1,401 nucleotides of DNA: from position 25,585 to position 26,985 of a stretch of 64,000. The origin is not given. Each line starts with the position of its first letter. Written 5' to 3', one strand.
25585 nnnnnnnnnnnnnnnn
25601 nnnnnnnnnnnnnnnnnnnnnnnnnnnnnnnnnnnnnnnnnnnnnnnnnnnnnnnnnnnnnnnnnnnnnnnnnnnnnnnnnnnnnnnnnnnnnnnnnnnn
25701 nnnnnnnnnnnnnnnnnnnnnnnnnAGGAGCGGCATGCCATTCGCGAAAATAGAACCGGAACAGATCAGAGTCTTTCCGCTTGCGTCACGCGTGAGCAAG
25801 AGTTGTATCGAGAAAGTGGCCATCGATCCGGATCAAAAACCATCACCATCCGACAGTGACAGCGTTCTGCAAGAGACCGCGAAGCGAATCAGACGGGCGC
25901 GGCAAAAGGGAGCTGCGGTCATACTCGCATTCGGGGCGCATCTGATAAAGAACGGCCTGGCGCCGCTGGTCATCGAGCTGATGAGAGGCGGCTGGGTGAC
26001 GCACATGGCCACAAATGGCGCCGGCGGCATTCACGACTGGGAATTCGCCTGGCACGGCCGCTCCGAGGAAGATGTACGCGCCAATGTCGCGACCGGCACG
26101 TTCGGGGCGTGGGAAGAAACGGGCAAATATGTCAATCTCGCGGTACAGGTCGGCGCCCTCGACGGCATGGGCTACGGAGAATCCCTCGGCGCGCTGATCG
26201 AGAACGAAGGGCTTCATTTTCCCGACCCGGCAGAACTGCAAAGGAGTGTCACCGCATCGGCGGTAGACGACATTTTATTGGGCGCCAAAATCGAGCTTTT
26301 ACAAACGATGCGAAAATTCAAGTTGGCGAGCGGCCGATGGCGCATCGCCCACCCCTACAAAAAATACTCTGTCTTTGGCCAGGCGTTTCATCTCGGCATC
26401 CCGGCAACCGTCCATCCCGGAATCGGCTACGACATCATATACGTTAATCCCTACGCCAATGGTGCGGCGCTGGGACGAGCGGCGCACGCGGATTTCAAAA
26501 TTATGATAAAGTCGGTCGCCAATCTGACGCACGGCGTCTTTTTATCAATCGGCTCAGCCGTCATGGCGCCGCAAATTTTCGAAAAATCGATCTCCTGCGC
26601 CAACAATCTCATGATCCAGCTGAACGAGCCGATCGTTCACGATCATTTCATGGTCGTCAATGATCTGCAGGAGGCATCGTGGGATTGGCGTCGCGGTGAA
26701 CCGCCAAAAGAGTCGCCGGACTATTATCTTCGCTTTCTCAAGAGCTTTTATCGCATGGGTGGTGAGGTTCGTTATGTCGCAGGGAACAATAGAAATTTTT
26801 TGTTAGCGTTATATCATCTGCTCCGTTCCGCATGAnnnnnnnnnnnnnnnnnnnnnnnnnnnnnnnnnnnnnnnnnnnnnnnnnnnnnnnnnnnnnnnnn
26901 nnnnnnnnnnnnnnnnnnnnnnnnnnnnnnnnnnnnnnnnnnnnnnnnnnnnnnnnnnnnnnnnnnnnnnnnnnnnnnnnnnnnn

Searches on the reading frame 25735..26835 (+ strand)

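Call 35: search_protein_families(library=pfam, proteins=[window:25735-26835:+], max_evalue=0.00001)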
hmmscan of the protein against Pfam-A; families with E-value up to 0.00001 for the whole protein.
window:25735-26835:+ (366 aa): 0 families

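Call 67: search_protein_families(library=ncbifam, proteins=[window:25735-26835:+], max_evalue=0.001)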
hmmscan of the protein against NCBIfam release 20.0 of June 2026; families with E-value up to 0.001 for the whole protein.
window:25735-26835:+ (366 aa): 3 families
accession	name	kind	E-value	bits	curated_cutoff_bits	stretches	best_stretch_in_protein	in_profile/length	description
NF052581.1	GSU2086_dom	subfamily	1.5e-95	320.2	250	1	6-361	2-300/301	GSU2086 family protein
TIGR00300.1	TIGR00300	equivalog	0.00048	19.1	410.8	1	41-110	183-252/407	ornithine cyclodeaminase, nickel-pincer nucleotide-dependent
NF052231.1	bifunc_ArgZ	exception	0.00049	18.4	1025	1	44-111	474-541/696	bifunctional arginine dihydrolase/ornithine cyclodeaminase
